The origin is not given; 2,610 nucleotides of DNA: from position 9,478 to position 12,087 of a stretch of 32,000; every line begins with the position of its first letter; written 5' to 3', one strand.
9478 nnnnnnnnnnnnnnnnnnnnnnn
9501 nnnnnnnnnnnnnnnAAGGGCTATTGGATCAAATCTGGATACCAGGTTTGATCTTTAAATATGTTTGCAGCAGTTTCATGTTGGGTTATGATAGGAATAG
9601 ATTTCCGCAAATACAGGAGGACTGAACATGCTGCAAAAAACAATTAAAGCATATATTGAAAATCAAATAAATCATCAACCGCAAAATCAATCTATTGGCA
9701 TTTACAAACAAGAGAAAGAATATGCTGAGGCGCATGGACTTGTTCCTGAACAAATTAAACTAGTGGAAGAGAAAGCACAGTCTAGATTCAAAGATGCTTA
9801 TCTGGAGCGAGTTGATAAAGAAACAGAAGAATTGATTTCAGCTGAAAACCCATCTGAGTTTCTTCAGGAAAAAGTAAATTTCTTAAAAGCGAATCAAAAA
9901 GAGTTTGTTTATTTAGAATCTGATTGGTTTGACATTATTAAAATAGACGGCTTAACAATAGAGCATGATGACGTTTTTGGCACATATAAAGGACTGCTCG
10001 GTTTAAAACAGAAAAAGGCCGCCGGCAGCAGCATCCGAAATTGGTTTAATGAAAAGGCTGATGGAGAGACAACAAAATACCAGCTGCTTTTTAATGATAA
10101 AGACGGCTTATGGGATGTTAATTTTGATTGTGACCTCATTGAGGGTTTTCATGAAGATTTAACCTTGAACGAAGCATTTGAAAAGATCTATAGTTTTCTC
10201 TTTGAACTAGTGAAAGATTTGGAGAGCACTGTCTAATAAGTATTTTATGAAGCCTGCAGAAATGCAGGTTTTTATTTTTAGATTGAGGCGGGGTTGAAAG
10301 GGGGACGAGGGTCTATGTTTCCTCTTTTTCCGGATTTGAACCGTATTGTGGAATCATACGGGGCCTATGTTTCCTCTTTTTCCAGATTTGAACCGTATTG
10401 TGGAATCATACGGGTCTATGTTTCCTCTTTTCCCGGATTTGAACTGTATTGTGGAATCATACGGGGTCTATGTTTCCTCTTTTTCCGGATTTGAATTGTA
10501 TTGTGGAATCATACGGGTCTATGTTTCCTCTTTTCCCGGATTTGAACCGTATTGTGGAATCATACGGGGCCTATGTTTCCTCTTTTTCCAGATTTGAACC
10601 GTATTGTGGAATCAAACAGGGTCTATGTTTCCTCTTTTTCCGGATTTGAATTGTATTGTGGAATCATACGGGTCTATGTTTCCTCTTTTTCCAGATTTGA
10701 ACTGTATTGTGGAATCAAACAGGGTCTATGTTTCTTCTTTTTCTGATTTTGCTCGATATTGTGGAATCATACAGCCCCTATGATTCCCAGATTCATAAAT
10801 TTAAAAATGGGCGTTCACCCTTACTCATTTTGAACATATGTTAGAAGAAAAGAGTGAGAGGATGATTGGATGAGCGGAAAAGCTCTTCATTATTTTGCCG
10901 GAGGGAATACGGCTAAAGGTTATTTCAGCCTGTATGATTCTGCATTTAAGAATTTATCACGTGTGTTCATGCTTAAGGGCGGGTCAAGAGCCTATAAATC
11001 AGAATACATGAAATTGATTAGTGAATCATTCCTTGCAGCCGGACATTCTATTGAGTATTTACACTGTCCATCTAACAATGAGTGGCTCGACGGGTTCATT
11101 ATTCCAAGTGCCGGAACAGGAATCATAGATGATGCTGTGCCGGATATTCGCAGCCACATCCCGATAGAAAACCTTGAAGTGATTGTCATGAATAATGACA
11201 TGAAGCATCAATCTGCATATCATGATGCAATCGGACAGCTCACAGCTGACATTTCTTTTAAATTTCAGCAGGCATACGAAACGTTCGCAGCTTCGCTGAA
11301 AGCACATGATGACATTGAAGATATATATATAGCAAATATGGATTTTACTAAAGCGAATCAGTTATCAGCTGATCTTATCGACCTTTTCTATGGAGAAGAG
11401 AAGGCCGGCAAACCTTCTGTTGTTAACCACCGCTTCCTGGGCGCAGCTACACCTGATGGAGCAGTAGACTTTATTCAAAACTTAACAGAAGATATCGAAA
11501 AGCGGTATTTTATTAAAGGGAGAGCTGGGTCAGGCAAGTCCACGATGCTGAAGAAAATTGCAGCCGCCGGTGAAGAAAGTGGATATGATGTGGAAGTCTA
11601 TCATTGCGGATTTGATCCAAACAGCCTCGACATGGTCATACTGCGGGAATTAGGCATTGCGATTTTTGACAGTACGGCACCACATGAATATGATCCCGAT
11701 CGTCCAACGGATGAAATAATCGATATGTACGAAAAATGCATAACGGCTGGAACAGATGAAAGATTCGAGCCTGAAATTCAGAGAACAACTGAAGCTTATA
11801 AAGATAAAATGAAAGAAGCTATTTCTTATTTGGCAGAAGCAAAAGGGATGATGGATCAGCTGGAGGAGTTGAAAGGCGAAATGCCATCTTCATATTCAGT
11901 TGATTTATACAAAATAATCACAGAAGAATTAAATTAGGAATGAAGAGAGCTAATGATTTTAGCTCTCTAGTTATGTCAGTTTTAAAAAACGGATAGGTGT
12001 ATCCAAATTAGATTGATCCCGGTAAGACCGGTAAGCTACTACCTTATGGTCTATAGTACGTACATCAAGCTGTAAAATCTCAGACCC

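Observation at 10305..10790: Spacer-less tandem array of nine-plus units alternating 51 and 52 bp, each with a conserved hairpin, between a terminator and a P-loop ATPase gene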

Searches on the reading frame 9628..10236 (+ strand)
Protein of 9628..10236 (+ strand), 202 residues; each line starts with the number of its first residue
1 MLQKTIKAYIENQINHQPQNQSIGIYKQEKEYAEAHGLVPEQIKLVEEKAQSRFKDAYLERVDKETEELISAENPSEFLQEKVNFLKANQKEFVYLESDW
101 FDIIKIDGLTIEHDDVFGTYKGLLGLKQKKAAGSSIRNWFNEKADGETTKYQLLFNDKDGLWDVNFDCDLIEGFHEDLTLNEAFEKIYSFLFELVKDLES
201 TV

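Call 8: search_protein_families(library=ncbifam, proteins=[window:9628-10236:+], max_evalue=0.01)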
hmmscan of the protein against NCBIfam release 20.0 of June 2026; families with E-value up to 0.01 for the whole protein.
window:9628-10236:+ (202 aa): 0 families

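Call 9: search_protein_families(library=pfam, proteins=[window:9628-10236:+], max_evalue=0.01)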
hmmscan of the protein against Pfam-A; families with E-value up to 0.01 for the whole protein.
window:9628-10236:+ (202 aa): 0 families

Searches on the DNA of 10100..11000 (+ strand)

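Call 5: search_rna_families(source=window, start=10100, end=11000, threshold=evalue, max_evalue=10)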
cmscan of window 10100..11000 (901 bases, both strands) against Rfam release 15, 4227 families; matches with E-value up to 10: 5.
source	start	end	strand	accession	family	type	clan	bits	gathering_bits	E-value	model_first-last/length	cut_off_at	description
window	10187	10276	+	RF01401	rseX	Gene; sRNA;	-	22.4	50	3.7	1-94/94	no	rseX Hfq binding RNA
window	10222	10277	+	RF00057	RyhB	Gene; sRNA;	-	21.3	55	0.27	1-67/67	no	RyhB RNA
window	10658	10694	+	RF03449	mir-6827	Gene; miRNA;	-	16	80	5.3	1-55/55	no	mir-6827 microRNA precursor family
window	10233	10276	+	RF00079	OmrA-B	Gene; sRNA;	-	15.1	40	6.5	1-87/87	no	OmrA-B family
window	10682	10796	-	RF04191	Hairpin-meta2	Gene; ribozyme;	-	9.2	210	4.3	38-159/258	no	Hairpin ribozyme 2 from viruses-like metatranscriptomes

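Call 39: search_dna_similar(query=window:10300-10460:+, collection=plasmids, mode=distant, max_evalue=0.01)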
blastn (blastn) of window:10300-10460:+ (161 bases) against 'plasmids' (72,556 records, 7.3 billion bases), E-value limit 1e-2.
No match.

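Call 40: search_dna_similar(query=window:10300-10460:+, collection=phages, mode=distant, max_evalue=0.01)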
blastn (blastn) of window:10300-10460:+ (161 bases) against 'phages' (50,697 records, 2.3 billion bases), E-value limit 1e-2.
No match.

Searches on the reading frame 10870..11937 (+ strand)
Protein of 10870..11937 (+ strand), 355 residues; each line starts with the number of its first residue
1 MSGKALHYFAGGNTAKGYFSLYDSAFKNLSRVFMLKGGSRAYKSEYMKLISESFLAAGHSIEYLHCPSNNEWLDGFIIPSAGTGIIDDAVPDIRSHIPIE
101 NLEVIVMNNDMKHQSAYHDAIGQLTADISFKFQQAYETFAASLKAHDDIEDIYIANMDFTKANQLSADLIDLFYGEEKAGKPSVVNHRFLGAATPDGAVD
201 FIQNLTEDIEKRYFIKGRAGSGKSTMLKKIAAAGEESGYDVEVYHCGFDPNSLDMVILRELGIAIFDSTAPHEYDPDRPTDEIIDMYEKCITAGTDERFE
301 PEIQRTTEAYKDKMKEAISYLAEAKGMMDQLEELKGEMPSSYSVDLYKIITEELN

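Call 8: search_protein_families(library=ncbifam, proteins=[window:10870-11937:+], max_evalue=0.01)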
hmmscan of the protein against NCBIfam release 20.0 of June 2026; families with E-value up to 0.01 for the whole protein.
window:10870-11937:+ (355 aa): 7 families
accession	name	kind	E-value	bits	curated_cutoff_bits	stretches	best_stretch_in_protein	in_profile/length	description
NF005317.0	PRK06851.1-1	equivalog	4.7e-118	394.7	689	1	1-348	1-350/369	hypothetical protein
NF005318.0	PRK06851.1-2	equivalog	3e-67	227.4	734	1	6-333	5-333/353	hypothetical protein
NF005320.0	PRK06851.1-6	equivalog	6.7e-53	179.9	556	2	1-220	1-226/363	hypothetical protein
NF005319.0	PRK06851.1-5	equivalog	1.4e-19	70.3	739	2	175-290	12-129/360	hypothetical protein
TIGR04291.1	arsen_driv_ArsA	equivalog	0.0058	15.4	650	1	97-243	220-353/565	arsenical pump-driving ATPase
TIGR02673.1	FtsE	equivalog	0.0072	16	264.85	0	204-243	20-61/214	cell division ATP-binding protein FtsE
TIGR03420.1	DnaA_homol_Hda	equivalog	0.0093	15.5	194.8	0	195-242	22-70/226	DnaA regulatory inactivator Hda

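Call 9: search_protein_families(library=pfam, proteins=[window:10870-11937:+], max_evalue=0.01)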
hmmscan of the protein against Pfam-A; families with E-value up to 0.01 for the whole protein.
window:10870-11937:+ (355 aa): 6 families
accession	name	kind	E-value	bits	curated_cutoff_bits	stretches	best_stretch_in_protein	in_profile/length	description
PF13604.12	AAA_30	-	4.3e-06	27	27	1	202-243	10-51/191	AAA domain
PF25199.1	nSTAND_NTPase5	-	0.00018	21.8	34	1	203-246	34-78/145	Novel STAND NTPase 5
PF00910.28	RNA_helicase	-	0.0036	18.2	21.5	0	214-267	2-57/105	RNA helicase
PF03266.21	NTPase_1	-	0.0043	17.3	23.9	1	213-242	2-31/168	NTPase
PF01637.24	ATPase_2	-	0.0083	16.4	33.2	0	209-241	19-51/225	ATPase domain predominantly from Archaea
PF05729.18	NACHT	-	0.0096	16.2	26.7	0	213-234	3-24/167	NACHT domain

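Call 17: find_encoding_contigs(protein=window:10870-11937:+, flank=3000, max_places=10)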
Protein window:10870-11937:+ (355 aa): no gene with exactly this product is on record in the collection.

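Call 42: find_homologous_proteins(query=window:10870-11937:+, max_evalue=1e-10)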
Query window:10870-11937:+ (355 aa): 2151 proteins with E <= 1e-10 among 7506 candidates; the best 120 are listed.
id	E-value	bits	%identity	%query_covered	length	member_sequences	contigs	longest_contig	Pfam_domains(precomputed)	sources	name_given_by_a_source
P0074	1.3e-222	756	96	99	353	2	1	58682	PF13604.13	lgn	-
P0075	3.0e-215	732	92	100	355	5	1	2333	PF13604.13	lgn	-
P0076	3.7e-194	663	83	100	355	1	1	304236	PF13604.13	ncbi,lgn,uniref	ncbi:PRK06851 family protein [Metabacillus idriensis]|uniref:PRK06851 family protein n=1 Tax=Metabac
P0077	9.2e-181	619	77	100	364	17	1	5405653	-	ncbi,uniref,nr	ncbi:PRK06851 family protein [Bacillus sp. V2I10]|uniref:PRK06851 family protein n=1 Tax=Bacillus sp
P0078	1.5e-160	552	70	100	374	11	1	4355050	PF25199.2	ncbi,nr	ncbi:PRK06851 family protein [Fictibacillus sp. KU28468]|nr:PRK06851 family protein [Fictibacillus s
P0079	6.9e-160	550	71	100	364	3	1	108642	-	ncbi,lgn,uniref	ncbi:hypothetical protein [Fictibacillus sp. NRS-1165]|uniref:hypothetical protein n=1 Tax=Fictibaci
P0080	1.2e-159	549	70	100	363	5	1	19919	PF13604.13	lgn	-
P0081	2.5e-152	525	68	99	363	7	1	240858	PF13604.13,PF25199.2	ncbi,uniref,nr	ncbi:hypothetical protein QUF84_01160 [Fictibacillus enclensis]|uniref:hypothetical protein n=1 Tax=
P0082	5.4e-137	475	66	94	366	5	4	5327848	PF03266.22,PF13604.13,PF24883.3,PF13245.13,PF05729.19,PF13555.13,PF13401.13,PF10236.16,PF25199.2,PF20720.4,PF13191.13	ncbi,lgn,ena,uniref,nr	ncbi:PRK06851 family protein [Metabacillus litoralis]|uniref:PRK06851 family protein n=1 Tax=Metabac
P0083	8.0e-137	474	65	94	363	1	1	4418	PF03266.22,PF13604.13,PF24883.3,PF13245.13,PF05729.19,PF25199.2,PF20720.4,PF13191.13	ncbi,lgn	-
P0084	1.3e-132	460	65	94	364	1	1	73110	PF13086.13,PF03266.22,PF13604.13,PF24883.3,PF13245.13,PF05729.19,PF00910.29,PF13401.13,PF10236.16,PF25199.2,PF20720.4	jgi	jgi:hypothetical protein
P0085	1.4e-132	460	65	94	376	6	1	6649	PF03266.22,PF13604.13,PF24883.3,PF00005.34,PF13245.13,PF05729.19,PF13555.13,PF13401.13,PF25199.2,PF20720.4,PF00931.29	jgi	jgi:hypothetical protein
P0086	3.3e-132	459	65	94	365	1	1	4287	PF13604.13,PF24883.3,PF25199.2,PF20720.4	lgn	-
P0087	3.6e-132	459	63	94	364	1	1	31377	PF03266.22,PF13604.13,PF24883.3,PF13245.13,PF05729.19,PF13555.13,PF25199.2,PF20720.4,PF13191.13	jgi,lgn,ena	-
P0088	6.4e-132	458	60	95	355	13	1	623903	-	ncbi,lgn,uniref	ncbi:hypothetical protein [Metabacillus indicus]|uniref:hypothetical protein n=1 Tax=Metabacillus in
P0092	5.1e-131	455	62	94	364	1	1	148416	PF03266.22,PF13604.13,PF13245.13,PF13401.13,PF01637.25,PF13191.13,PF24883.3,PF00005.34,PF05729.19,PF00910.29,PF25199.2,PF20720.4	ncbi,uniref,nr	ncbi:hypothetical protein CN378_21360 [Bacillus sp. AFS015802]|uniref:PRK06851 family protein n=1 Ta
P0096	2.3e-130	453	62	94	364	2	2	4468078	PF03266.22,PF13604.13,PF24883.3,PF00005.34,PF13245.13,PF05729.19,PF00910.29,PF25199.2,PF20720.4,PF13191.13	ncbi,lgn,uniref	ncbi:MAG: PRK06851 family protein [Bacillota bacterium]|uniref:PRK06851 family protein n=1 Tax=Rosse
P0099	4.3e-130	452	63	94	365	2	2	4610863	PF03266.22,PF07693.21,PF13604.13,PF24883.3,PF13245.13,PF05729.19,PF13555.13,PF13401.13,PF25199.2,PF20720.4,PF13191.13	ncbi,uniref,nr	ncbi:PRK06851 family protein [Halalkalibacter krulwichiae]|uniref:Uncharacterized protein n=1 Tax=Ha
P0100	6.0e-130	452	62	94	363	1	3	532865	PF03266.22,PF07693.21,PF13604.13,PF13245.13,PF13555.13,PF13401.13,PF00931.29,PF13191.13,PF24883.3,PF05729.19,PF25199.2,PF20720.4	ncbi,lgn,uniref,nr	ncbi:PRK06851 family protein [Litchfieldia salsa]|uniref:ATPase n=1 Tax=Litchfieldia salsa TaxID=930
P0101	6.2e-130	452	61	94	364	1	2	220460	PF03266.22,PF13604.13,PF13245.13,PF13401.13,PF01637.25,PF13191.13,PF24883.3,PF00005.34,PF05729.19,PF00910.29,PF25199.2,PF20720.4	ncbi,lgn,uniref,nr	ncbi:PRK06851 family protein [Bacillus sp. NTK074B]|uniref:PRK06851 family protein n=1 Tax=Bacillus 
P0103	9.7e-130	451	62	94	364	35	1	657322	PF13604.13,PF24883.3,PF00005.34,PF13245.13,PF05729.19,PF13401.13,PF25199.2,PF20720.4,PF13191.13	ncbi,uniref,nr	ncbi:PRK06851 family protein [Rossellomorea yichunensis]|uniref:PRK06851 family protein n=1 Tax=Ross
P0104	1.1e-129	451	63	94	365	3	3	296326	PF03266.22,PF13604.13,PF24883.3,PF13245.13,PF05729.19,PF25199.2,PF20720.4,PF13191.13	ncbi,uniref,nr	ncbi:PRK06851 family protein [uncultured Metabacillus sp.]|uniref:PRK06851 family protein n=1 Tax=un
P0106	1.9e-129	450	62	94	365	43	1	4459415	PF03266.22,PF13604.13,PF24883.3,PF00005.34,PF13245.13,PF05729.19,PF13555.13,PF13401.13,PF07728.21,PF25199.2,PF20720.4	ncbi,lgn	ncbi:PRK06851 family protein [Bacillus sp. AL-1R]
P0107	4.7e-129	449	63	94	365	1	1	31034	PF03266.22,PF01443.25,PF13604.13,PF13245.13,PF13555.13,PF13401.13,PF03029.24,PF24883.3,PF00005.34,PF05729.19,PF10236.16,PF25199.2,PF20720.4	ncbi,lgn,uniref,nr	ncbi:PRK06851 family protein [Gottfriedia luciferensis]|uniref:PRK06851 family protein n=1 Tax=Gottf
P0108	4.8e-129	449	64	94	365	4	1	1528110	PF03266.22,PF13604.13,PF24883.3,PF13245.13,PF05729.19,PF13401.13,PF01637.25,PF25199.2,PF20720.4,PF13191.13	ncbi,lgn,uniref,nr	ncbi:ABC-type lipoprotein export system ATPase subunit [Metabacillus crassostreae]|uniref:PRK06851 f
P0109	7.5e-129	448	63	94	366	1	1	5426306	PF03266.22,PF13604.13,PF13245.13,PF13555.13,PF13401.13,PF01637.25,PF00931.29,PF13191.13,PF24883.3,PF00005.34,PF05729.19,PF10236.16,PF25199.2,PF20720.4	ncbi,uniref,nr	ncbi:PRK06851 family protein [Litchfieldia alkalitelluris]|uniref:PRK06851 family protein n=1 Tax=Li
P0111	1.7e-128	447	63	94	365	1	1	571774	PF02492.26,PF03266.22,PF13604.13,PF24883.3,PF13245.13,PF05729.19,PF13555.13,PF25199.2,PF20720.4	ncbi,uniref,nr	ncbi:PRK06851 family protein [Metabacillus litoralis]|uniref:PRK06851 family protein n=1 Tax=Metabac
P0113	2.2e-128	446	62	94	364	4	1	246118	PF03266.22,PF13604.13,PF24883.3,PF00005.34,PF13245.13,PF05729.19,PF13555.13,PF13401.13,PF25199.2,PF20720.4,PF13191.13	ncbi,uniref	ncbi:PRK06851 family protein [Halalkalibacter flavus]|uniref:PRK06851 family protein n=1 Tax=Halalka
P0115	5.2e-128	445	62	94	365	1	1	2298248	PF03266.22,PF07693.21,PF13604.13,PF13245.13,PF13401.13,PF01637.25,PF07728.21,PF13191.13,PF24883.3,PF05729.19,PF00910.29,PF25199.2,PF20720.4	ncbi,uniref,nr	ncbi:PRK06851 family protein [Bacillus sp. Marseille-Q1617]|uniref:PRK06851 family protein n=1 Tax=B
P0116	5.3e-128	445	61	94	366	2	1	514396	PF03266.22,PF13604.13,PF24883.3,PF13245.13,PF05729.19,PF00004.36,PF25199.2,PF20720.4,PF13191.13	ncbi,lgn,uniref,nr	ncbi:PRK06851 family protein [Halalkalibacter nanhaiisediminis]|uniref:ATPase n=1 Tax=Halalkalibacte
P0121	1.6e-127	444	59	100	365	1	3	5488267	PF03266.22,PF13604.13,PF24883.3,PF13245.13,PF05729.19,PF13555.13,PF13401.13,PF25199.2,PF20720.4,PF13191.13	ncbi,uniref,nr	ncbi:PRK06851 family protein [Halalkalibacter alkalisediminis]|uniref:PRK06851 family protein n=1 Ta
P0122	3.0e-127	443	61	94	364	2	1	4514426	PF03266.22,PF13604.13,PF13245.13,PF13401.13,PF00931.29,PF13191.13,PF24883.3,PF00005.34,PF05729.19,PF00910.29,PF25199.2,PF20720.4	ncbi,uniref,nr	ncbi:PRK06851 family protein [Bacillus sp. es.034]|uniref:PRK06851 family protein n=1 Tax=Bacillus s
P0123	6.1e-127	442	61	94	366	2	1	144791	PF03266.22,PF13604.13,PF13245.13,PF13555.13,PF13401.13,PF07728.21,PF13191.13,PF24883.3,PF00005.34,PF05729.19,PF00910.29,PF10236.16,PF25199.2,PF20720.4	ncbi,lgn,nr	ncbi:PRK06851 family protein [Halalkalibacter akibai]|nr:PRK06851 family protein [Halalkalibacter ak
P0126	8.6e-127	441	59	100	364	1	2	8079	PF03266.22,PF13604.13,PF24883.3,PF13245.13,PF05729.19,PF13555.13,PF00910.29,PF13401.13,PF25199.2,PF20720.4,PF13191.13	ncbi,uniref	ncbi:PRK06851 family protein [Halalkalibacter kiskunsagensis]|uniref:PRK06851 family protein n=1 Tax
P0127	1.1e-126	441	62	94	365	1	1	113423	PF03266.22,PF13604.13,PF13245.13,PF13555.13,PF00004.36,PF13401.13,PF13191.13,PF24883.3,PF05729.19,PF00910.29,PF25199.2,PF20720.4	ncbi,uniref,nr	ncbi:PRK06851 family protein [Alkalihalobacillus deserti]|uniref:PRK06851 family protein n=1 Tax=Alk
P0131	2.6e-126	440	61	94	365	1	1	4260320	PF03266.22,PF13604.13,PF13245.13,PF13401.13,PF01637.25,PF07728.21,PF13191.13,PF24883.3,PF05729.19,PF00910.29,PF25199.2,PF20720.4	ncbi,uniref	ncbi:PRK06851 family protein [Rossellomorea sp. NS-SX7]|uniref:PRK06851 family protein n=1 Tax=Rosse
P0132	6.9e-126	438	63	94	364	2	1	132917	PF03266.22,PF13604.13,PF24883.3,PF13245.13,PF05729.19,PF13555.13,PF13401.13,PF25199.2,PF20720.4,PF13191.13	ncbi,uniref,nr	ncbi:PRK06851 family protein [Halalkalibacterium ligniniphilum]|uniref:PRK06851 family protein n=1 T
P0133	7.0e-126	438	58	100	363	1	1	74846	PF03266.22,PF01443.25,PF13604.13,PF13245.13,PF13555.13,PF13401.13,PF07728.21,PF24883.3,PF00005.34,PF05729.19,PF25199.2,PF20720.4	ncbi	ncbi:PRK06851 family protein [Bacillus sp. JJ664]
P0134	1.2e-125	437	61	94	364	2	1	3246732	PF03266.22,PF13604.13,PF13245.13,PF13555.13,PF13401.13,PF00931.29,PF13191.13,PF24883.3,PF00005.34,PF05729.19,PF00910.29,PF25199.2,PF20720.4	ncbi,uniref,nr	ncbi:PRK06851 family protein [Bacillus sp. FJAT-45037]|uniref:PRK06851 family protein n=1 Tax=Bacill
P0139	5.3e-125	435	61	94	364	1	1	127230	PF03266.22,PF13604.13,PF24883.3,PF05729.19,PF13555.13,PF13401.13,PF25199.2,PF20720.4,PF13191.13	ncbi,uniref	ncbi:PRK06851 family protein [Halalkalibacter lacteus]|uniref:PRK06851 family protein n=1 Tax=Halalk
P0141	6.1e-125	435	62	93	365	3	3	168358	PF03266.22,PF13604.13,PF24883.3,PF13245.13,PF13555.13,PF25199.2,PF20720.4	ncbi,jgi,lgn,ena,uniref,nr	ncbi:PRK06851 family protein [Bacillus weihaiensis]|uniref:PRK06851 family protein n=1 Tax=Bacillus 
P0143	4.8e-124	432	60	94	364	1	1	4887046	PF03266.22,PF13604.13,PF24883.3,PF13245.13,PF05729.19,PF00910.29,PF13401.13,PF25199.2,PF20720.4,PF13191.13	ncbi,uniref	ncbi:PRK06851 family protein [Alkalihalobacillus sp. 1P02AB]|uniref:PRK06851 family protein n=1 Tax=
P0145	3.1e-123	429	59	94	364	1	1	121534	PF03266.22,PF07693.21,PF13604.13,PF13245.13,PF13555.13,PF13401.13,PF13191.13,PF24883.3,PF00005.34,PF05729.19,PF25199.2,PF20720.4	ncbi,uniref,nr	ncbi:PRK06851 family protein [Alkalihalobacillus sp. MEB130]|uniref:PRK06851 family protein n=1 Tax=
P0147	4.8e-123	429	59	94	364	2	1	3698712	PF03266.22,PF13604.13,PF13245.13,PF13555.13,PF13401.13,PF00931.29,PF13191.13,PF24883.3,PF00005.34,PF05729.19,PF00910.29,PF25199.2,PF20720.4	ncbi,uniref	ncbi:PRK06851 family protein [Alkalihalophilus sp. As8PL]|uniref:PRK06851 family protein n=1 Tax=Alk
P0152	2.2e-122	427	59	94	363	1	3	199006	PF03266.22,PF13604.13,PF24883.3,PF13245.13,PF05729.19,PF13555.13,PF13401.13,PF25199.2,PF20720.4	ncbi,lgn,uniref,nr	ncbi:PRK06851 family protein [Metabacillus niabensis]|uniref:ABC-type ATPase involved in cell divisi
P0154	4.0e-122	426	58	94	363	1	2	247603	PF03266.22,PF13604.13,PF24883.3,PF13245.13,PF05729.19,PF13555.13,PF13401.13,PF25199.2,PF20720.4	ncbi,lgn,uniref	ncbi:PRK06851 family protein [Virgibacillus sp. 6R]|uniref:PRK06851 family protein n=1 Tax=Metabacil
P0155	1.1e-121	424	58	94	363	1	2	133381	PF03266.22,PF07693.21,PF13604.13,PF24883.3,PF00005.34,PF13245.13,PF05729.19,PF13555.13,PF13401.13,PF25199.2,PF20720.4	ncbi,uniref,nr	ncbi:hypothetical protein CHH83_13610 [Bacillus sp. 7586-K]|uniref:PRK06851 family protein n=1 Tax=M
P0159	5.4e-121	422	59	94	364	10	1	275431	PF03266.22,PF13604.13,PF13245.13,PF13555.13,PF00004.36,PF13401.13,PF00931.29,PF13191.13,PF24883.3,PF00005.34,PF05729.19,PF00910.29,PF25199.2,PF20720.4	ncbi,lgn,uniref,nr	ncbi:PRK06851 family protein [Alkalihalophilus marmarensis]|uniref:PRK06851 family protein n=1 Tax=A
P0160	5.4e-121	422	59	94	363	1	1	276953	PF03266.22,PF13604.13,PF24883.3,PF13245.13,PF05729.19,PF13555.13,PF25199.2,PF20720.4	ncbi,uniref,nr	ncbi:PRK06851 family protein [Metabacillus malikii]|uniref:Energy-coupling factor transporter ATP-bi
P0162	1.4e-120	421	59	94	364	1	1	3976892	PF03266.22,PF13604.13,PF13245.13,PF13555.13,PF13401.13,PF00931.29,PF13191.13,PF24883.3,PF00005.34,PF05729.19,PF00910.29,PF25199.2,PF20720.4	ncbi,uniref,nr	ncbi:PRK06851 family protein [Pontibacillus sp. HMF3514]|uniref:PRK06851 family protein n=1 Tax=Pont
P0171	2.4e-114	400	58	94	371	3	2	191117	PF03266.22,PF07693.21,PF13604.13,PF13245.13,PF13401.13,PF13191.13,PF24883.3,PF05729.19,PF00910.29,PF09848.16,PF25199.2,PF20720.4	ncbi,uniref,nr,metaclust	ncbi:PRK06851 family protein [Neobacillus niacini]|uniref:PRK06851 family protein n=1 Tax=Neobacillu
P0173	5.0e-114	399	57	94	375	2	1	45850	PF13086.13,PF03266.22,PF07693.21,PF01443.25,PF13604.13,PF13245.13,PF00004.36,PF13401.13,PF07728.21,PF00931.29,PF13191.13,PF24883.3,PF00005.34,PF05729.19,PF13521.13,PF00910.29,PF09848.16,PF10236.16,PF03308.23,PF25199.2,PF20720.4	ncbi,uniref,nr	ncbi:PRK06851 family protein [Bacillus sp. V33-4]|uniref:PRK06851 family protein n=1 Tax=Bacillus sp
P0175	8.1e-114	399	57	94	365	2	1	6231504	PF03266.22,PF07693.21,PF13604.13,PF13245.13,PF13555.13,PF08433.17,PF00004.36,PF13401.13,PF13238.13,PF07728.21,PF13191.13,PF24883.3,PF00005.34,PF05729.19,PF13521.13,PF00910.29,PF25199.2,PF20720.4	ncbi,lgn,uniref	ncbi:PRK06851 family protein [Niallia oryzisoli]|uniref:PRK06851 family protein n=1 Tax=Niallia oryz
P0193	2.4e-112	394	53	98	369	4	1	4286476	PF13086.13,PF03266.22,PF07693.21,PF13604.13,PF13245.13,PF13555.13,PF00004.36,PF13401.13,PF13191.13,PF24883.3,PF05729.19,PF00910.29,PF25199.2,PF20720.4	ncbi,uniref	ncbi:PRK06851 family protein [Bacillus manliponensis]|uniref:PRK06851 family protein n=1 Tax=Bacillu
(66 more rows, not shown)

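Call 46: find_encoding_contigs(protein=P0074, flank=2500, max_places=4)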
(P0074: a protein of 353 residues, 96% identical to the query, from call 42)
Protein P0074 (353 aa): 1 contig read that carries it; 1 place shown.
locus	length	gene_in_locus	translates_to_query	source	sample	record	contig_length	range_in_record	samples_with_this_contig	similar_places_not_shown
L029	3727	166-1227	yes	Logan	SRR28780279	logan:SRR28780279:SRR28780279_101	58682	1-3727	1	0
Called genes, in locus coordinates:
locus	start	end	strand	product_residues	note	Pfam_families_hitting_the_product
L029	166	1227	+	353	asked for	PF13604:AAA_30 (faint)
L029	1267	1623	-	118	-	-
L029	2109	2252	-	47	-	PF27780:SASP_SspL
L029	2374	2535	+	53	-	-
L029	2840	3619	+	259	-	-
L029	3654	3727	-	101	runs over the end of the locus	PF27554:YxiS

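Call 47: find_encoding_contigs(protein=P0075, flank=2500, max_places=4)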
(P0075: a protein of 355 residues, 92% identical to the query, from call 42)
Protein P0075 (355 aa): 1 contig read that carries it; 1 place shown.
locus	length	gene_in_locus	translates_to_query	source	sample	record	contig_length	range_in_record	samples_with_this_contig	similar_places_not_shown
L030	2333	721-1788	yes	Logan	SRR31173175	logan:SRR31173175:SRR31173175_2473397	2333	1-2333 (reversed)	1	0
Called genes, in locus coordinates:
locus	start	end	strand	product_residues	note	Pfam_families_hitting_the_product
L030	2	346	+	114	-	?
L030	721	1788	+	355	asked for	PF13604:AAA_30 (faint)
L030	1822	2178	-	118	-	-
